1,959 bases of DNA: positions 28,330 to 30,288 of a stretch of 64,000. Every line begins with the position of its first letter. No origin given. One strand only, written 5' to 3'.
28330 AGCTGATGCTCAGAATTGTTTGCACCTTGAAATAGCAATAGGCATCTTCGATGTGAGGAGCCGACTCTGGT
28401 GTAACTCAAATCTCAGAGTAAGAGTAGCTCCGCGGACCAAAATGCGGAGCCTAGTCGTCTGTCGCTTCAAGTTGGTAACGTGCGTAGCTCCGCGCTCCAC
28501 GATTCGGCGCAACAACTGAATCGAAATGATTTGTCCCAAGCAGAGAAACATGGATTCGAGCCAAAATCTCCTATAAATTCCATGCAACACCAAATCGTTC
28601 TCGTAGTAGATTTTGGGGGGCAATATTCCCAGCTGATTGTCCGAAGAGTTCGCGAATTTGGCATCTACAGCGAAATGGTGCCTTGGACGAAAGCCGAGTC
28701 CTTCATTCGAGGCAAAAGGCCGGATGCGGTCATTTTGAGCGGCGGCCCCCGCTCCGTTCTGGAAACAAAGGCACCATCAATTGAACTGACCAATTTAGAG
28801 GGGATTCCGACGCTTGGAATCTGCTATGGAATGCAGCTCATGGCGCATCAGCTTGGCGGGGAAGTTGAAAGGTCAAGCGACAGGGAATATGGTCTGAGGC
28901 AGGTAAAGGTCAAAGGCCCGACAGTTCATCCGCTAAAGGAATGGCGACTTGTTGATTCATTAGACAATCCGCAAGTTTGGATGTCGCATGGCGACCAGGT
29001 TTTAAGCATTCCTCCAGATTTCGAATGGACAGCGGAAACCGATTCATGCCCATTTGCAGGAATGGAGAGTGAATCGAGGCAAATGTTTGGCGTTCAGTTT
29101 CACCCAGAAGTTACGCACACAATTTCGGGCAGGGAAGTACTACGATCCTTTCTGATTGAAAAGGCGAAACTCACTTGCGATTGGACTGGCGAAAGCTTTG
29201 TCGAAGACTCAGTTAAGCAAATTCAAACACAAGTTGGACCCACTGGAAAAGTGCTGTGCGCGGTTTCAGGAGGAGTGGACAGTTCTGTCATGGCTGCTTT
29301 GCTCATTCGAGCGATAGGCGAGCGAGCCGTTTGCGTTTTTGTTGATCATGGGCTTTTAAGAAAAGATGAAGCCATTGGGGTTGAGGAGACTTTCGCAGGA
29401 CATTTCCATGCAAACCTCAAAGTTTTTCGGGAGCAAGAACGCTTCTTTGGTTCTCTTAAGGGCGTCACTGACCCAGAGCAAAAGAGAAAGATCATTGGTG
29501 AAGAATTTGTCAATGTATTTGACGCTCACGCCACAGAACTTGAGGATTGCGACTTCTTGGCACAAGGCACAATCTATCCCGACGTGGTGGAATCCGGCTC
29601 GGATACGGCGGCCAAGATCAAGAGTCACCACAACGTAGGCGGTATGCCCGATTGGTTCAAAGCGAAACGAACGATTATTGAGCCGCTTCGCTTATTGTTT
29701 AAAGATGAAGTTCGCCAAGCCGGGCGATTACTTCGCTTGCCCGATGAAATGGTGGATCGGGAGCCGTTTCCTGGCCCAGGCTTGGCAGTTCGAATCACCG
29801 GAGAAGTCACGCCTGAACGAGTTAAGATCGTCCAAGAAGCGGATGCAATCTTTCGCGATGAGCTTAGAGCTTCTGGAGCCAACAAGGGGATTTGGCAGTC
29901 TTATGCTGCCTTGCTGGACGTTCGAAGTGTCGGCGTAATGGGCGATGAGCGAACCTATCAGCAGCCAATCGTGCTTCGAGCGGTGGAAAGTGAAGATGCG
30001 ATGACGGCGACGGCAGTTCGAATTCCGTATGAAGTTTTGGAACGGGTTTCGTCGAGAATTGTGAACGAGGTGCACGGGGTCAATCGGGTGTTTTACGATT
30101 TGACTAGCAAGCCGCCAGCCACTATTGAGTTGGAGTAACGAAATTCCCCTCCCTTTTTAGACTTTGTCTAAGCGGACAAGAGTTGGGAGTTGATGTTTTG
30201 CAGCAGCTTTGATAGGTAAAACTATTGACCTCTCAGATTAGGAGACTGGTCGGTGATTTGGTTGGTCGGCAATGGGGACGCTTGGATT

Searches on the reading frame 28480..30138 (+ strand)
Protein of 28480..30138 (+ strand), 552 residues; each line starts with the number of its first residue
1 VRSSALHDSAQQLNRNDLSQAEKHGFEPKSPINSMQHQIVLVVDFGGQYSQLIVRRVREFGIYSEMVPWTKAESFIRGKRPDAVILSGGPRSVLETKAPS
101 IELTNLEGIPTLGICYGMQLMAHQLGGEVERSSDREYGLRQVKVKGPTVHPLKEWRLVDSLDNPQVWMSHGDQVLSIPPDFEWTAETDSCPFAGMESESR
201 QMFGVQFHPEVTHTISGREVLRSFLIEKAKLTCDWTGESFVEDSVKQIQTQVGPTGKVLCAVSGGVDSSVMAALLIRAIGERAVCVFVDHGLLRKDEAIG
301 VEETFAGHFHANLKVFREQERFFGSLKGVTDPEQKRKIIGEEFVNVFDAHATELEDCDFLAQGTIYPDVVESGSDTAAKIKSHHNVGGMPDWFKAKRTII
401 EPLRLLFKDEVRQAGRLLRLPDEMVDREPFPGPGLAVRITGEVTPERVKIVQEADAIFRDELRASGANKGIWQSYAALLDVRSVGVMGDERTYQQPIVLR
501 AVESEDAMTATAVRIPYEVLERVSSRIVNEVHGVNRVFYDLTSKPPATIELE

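Call 65: search_protein_families(library=pfam, proteins=[window:28480-30138:+], max_evalue=0.001)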
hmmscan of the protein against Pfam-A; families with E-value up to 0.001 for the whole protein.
window:28480-30138:+ (552 aa): 6 families
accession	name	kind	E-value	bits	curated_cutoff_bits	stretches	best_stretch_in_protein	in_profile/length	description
PF00958.27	GMP_synt_C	-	2.2e-41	140.3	27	1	460-550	1-91/92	GMP synthase C terminal domain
PF00117.34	GATase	-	3.9e-40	138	22.8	1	41-227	1-189/190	Glutamine amidotransferase class-I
PF07722.19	Peptidase_C26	-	3.1e-08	34.1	20.5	1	103-210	100-219/219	Peptidase C26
PF02540.23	NAD_synthase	-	4.8e-05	23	21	0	245-285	9-48/242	NAD synthase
PF02568.20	ThiI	-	0.00052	20.1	20.5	1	255-306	3-53/197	Thiamine biosynthesis protein (ThiI)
PF03054.22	tRNA_Me_trans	-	0.00094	19.3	20.6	0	257-288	2-32/202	tRNA methyl transferase HUP domain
